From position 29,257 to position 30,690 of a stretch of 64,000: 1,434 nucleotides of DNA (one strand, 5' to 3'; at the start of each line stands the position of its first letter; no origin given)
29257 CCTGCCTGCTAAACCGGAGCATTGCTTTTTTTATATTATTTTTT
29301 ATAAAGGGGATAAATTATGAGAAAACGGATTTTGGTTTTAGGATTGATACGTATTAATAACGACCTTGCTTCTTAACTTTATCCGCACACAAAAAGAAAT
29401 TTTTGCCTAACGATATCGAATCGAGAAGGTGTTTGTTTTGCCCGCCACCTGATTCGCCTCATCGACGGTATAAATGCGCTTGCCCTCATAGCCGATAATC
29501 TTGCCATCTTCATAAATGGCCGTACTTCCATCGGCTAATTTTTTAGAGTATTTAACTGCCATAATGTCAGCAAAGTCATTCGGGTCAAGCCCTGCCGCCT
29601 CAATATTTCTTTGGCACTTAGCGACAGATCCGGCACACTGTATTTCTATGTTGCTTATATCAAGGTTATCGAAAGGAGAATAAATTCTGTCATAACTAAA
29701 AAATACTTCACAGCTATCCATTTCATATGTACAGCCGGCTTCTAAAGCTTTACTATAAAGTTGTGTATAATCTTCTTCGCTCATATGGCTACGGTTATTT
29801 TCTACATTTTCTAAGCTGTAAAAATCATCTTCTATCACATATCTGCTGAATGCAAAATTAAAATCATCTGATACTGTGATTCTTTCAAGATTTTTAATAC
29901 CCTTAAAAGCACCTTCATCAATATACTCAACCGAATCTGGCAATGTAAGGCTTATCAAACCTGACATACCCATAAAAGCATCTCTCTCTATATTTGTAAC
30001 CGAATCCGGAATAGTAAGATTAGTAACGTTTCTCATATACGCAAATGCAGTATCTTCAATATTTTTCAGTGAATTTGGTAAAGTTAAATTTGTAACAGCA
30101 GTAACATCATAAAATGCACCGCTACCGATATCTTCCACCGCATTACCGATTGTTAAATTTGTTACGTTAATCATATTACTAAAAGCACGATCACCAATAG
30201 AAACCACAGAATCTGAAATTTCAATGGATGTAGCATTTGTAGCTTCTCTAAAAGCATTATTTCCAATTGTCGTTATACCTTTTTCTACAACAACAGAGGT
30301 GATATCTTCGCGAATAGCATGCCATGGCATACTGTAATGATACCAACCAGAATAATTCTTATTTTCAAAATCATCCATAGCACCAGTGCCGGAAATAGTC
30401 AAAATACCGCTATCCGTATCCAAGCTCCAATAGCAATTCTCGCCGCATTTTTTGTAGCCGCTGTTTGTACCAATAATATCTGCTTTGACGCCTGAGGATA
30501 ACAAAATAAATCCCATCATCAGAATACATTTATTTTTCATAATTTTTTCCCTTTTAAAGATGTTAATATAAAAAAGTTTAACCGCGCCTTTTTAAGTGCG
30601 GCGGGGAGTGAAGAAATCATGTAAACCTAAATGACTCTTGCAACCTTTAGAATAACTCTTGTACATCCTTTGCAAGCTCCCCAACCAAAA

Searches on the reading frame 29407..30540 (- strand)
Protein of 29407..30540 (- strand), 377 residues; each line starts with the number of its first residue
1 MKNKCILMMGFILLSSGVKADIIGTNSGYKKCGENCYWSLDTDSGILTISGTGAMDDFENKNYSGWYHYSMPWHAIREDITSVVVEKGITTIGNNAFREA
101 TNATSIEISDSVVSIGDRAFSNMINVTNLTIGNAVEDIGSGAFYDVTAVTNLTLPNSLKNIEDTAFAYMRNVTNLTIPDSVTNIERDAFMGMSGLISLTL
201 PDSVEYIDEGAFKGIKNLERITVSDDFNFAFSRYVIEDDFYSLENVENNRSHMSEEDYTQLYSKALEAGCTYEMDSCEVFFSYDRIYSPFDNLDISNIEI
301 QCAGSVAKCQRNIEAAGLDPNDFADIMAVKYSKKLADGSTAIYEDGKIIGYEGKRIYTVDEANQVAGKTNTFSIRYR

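Call 6: search_protein_families(library=pfam, proteins=[window:29407-30540:-], max_evalue=0.1)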
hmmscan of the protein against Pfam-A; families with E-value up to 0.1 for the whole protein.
window:29407-30540:- (377 aa): 3 families
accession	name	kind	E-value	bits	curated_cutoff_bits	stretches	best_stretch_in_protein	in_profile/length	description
PF13306.12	LRR_5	-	2.4e-50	170.1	27.7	2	79-193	12-124/127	BspA type Leucine rich repeat region (6 copies)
PF13855.12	LRR_8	-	4e-10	39.7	27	2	181-225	13-58/61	Leucine rich repeat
PF24143.1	Beta-sand_ComC_2nd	-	0.0023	18.7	27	1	102-160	2-62/87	EGF-like domain-containing protein ComC second beta-sandwich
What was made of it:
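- Checked: The neighbours are confirmed: ileS at 24684-27776 and a BspA-type LRR_5 protein at 29407-30540 on the minus strand (call 6).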

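Call 7: search_protein_families(library=ncbifam, proteins=[window:29407-30540:-], max_evalue=0.1)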
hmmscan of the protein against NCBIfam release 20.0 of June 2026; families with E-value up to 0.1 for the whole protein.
window:29407-30540:- (377 aa): 2 families
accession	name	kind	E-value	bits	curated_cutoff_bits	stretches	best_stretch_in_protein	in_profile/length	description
NF047961.1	adhesin_HupY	equivalog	1e-24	86.7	1250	2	124-226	186-286/978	leucine-rich repeat adhesin HupY/LrrG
NF045861.1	glide_Gli349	exception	2.1e-11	41.2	1750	2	78-143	2677-2741/3169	gliding machinery surface structure protein Gli349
